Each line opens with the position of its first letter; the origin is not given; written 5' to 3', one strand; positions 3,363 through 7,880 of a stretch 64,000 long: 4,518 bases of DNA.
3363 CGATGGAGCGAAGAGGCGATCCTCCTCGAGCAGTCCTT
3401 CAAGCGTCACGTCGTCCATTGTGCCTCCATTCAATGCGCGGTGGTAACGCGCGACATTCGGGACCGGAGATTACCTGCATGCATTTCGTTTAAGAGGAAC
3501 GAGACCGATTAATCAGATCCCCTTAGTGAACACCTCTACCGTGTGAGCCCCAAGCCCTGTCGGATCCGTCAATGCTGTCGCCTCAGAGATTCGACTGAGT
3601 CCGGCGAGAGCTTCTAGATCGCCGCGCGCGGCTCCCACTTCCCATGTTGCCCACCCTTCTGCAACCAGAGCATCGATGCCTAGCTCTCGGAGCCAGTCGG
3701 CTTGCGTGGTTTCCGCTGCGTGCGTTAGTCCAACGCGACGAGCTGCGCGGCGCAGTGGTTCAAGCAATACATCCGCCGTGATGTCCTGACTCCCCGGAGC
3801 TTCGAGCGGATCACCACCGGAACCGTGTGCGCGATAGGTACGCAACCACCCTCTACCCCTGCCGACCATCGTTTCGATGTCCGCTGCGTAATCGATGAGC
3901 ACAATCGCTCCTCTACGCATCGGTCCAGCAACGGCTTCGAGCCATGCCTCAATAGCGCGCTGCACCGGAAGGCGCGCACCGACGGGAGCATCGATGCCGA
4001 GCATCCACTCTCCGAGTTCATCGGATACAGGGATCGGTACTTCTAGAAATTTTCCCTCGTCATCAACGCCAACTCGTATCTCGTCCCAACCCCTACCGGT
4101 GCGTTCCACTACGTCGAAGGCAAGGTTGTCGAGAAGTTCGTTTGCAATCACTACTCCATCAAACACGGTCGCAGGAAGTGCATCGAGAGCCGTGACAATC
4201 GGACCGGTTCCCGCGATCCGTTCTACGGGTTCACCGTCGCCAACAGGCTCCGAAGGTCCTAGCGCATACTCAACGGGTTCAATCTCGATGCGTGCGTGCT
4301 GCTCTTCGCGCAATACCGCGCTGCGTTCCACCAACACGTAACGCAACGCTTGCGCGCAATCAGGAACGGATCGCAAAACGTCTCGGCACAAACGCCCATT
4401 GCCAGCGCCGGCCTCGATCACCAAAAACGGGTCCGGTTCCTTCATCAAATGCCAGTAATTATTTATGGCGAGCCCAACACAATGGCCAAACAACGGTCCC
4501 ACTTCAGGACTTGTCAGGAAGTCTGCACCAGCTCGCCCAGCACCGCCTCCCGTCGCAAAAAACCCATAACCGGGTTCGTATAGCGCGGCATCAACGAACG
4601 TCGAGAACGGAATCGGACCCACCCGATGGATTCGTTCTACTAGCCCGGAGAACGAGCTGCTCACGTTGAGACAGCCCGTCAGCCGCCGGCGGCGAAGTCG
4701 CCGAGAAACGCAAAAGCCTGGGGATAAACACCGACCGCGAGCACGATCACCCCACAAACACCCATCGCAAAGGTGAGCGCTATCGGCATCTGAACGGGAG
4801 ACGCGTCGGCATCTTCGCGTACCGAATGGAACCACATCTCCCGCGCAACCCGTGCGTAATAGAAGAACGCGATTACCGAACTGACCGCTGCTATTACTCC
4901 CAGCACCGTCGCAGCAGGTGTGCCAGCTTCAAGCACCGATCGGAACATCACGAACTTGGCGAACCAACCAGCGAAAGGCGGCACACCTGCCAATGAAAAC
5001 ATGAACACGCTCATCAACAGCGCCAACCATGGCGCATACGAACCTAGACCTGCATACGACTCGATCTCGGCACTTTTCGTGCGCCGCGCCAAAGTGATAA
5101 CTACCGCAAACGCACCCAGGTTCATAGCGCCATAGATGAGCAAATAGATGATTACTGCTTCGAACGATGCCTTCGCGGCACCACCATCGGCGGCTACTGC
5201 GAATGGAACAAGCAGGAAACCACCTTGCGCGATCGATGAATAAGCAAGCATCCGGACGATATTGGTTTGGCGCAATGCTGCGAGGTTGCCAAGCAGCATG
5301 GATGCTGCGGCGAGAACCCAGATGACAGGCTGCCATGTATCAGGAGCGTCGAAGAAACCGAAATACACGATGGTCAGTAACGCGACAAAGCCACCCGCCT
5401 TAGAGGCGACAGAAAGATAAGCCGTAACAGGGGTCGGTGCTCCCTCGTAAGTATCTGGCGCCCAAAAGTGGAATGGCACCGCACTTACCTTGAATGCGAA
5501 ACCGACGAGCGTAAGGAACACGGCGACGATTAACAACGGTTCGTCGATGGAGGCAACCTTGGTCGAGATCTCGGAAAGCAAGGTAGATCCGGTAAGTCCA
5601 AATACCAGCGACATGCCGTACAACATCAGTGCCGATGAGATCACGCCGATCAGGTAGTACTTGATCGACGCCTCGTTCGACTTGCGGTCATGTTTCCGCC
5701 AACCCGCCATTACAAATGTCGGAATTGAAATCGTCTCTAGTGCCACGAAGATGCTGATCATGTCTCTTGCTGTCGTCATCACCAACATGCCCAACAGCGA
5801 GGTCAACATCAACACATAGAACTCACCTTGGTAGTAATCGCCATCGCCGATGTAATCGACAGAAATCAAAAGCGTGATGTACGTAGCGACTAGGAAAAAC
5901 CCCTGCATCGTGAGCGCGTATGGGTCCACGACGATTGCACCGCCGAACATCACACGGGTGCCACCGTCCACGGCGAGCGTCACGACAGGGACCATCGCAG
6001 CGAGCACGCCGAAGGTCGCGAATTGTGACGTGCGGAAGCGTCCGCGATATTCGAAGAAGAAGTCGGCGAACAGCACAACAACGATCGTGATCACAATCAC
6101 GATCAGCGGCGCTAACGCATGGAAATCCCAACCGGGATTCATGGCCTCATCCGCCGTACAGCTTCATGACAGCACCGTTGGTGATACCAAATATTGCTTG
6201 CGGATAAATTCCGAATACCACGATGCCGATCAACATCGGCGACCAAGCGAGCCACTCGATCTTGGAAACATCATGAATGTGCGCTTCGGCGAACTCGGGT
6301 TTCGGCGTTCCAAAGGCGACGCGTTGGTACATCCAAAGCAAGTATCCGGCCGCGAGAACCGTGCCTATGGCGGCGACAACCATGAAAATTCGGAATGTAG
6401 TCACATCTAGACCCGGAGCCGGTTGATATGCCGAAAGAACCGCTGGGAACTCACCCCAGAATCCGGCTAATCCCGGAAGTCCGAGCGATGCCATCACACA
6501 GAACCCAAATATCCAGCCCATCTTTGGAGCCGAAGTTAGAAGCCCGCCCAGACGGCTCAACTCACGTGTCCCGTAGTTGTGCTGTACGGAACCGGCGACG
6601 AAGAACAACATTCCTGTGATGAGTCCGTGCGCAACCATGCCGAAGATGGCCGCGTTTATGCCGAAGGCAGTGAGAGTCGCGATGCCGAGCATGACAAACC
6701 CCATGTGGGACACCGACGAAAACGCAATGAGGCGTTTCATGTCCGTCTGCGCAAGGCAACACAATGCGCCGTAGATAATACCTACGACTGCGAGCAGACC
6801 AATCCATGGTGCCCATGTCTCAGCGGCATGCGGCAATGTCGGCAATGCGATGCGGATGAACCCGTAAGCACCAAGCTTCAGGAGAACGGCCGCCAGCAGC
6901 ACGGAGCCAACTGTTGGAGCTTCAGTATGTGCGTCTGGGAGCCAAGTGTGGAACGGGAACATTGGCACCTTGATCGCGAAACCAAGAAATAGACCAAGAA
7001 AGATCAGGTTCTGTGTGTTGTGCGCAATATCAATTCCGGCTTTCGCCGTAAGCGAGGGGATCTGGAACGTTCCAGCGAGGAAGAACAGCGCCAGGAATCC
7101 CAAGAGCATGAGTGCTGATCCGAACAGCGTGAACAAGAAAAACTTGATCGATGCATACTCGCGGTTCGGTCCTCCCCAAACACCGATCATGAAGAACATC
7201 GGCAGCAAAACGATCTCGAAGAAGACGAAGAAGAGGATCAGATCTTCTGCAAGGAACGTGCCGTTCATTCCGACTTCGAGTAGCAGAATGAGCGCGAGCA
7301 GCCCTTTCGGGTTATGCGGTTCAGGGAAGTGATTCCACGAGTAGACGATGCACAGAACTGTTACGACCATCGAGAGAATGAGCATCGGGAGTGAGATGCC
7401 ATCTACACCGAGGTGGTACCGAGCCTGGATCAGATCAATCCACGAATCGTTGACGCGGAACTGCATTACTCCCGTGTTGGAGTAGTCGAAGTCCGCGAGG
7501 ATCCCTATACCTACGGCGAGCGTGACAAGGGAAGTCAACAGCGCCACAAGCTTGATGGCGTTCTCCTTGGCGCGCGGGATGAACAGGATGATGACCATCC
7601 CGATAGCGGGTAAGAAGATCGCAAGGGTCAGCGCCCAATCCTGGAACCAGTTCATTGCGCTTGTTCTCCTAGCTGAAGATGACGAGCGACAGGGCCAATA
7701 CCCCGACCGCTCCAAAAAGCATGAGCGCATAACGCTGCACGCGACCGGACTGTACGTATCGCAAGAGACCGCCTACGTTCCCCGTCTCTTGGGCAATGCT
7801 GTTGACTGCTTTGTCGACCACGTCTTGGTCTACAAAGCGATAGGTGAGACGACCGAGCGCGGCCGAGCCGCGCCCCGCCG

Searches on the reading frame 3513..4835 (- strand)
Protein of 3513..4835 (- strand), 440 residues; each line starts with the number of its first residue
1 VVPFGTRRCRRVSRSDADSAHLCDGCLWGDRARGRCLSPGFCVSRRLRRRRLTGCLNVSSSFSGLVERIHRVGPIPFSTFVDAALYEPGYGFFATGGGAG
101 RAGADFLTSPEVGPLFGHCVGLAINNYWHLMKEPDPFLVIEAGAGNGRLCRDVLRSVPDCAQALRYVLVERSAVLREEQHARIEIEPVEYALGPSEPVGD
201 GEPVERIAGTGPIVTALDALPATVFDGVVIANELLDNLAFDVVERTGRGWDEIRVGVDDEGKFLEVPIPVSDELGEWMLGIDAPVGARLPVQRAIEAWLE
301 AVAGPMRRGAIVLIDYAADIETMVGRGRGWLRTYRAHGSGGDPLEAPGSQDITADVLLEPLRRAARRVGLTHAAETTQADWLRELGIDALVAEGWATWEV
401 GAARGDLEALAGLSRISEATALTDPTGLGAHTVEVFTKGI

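Call 65: search_protein_families(library=pfam, proteins=[window:3513-4835:-], max_evalue=0.00001)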
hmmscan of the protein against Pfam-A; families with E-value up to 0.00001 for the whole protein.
window:3513-4835:- (440 aa): 1 family
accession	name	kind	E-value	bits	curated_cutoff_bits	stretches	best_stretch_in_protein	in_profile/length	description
PF02636.23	Methyltransf_28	-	1.2e-40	140.1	23.3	1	119-371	1-244/249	Putative S-adenosyl-L-methionine-dependent methyltransferase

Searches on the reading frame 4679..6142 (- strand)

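Call 65: search_protein_families(library=pfam, proteins=[window:4679-6142:-], max_evalue=0.00001)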
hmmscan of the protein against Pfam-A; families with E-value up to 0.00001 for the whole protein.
window:4679-6142:- (487 aa): 1 family
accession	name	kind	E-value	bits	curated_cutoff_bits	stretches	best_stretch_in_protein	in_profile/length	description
PF00361.26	Proton_antipo_M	-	4.5e-71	239.9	21.5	1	125-420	1-292/294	NADH:quinone oxidoreductase/Mrp antiporter, TM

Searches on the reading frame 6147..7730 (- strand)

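Call 65: search_protein_families(library=pfam, proteins=[window:6147-7730:-], max_evalue=0.00001)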
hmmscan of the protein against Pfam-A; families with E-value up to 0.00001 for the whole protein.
window:6147-7730:- (527 aa): 1 family
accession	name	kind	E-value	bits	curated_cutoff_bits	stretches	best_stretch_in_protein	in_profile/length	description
PF00361.26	Proton_antipo_M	-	5.3e-79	265.9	21.5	1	161-436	1-277/294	NADH:quinone oxidoreductase/Mrp antiporter, TM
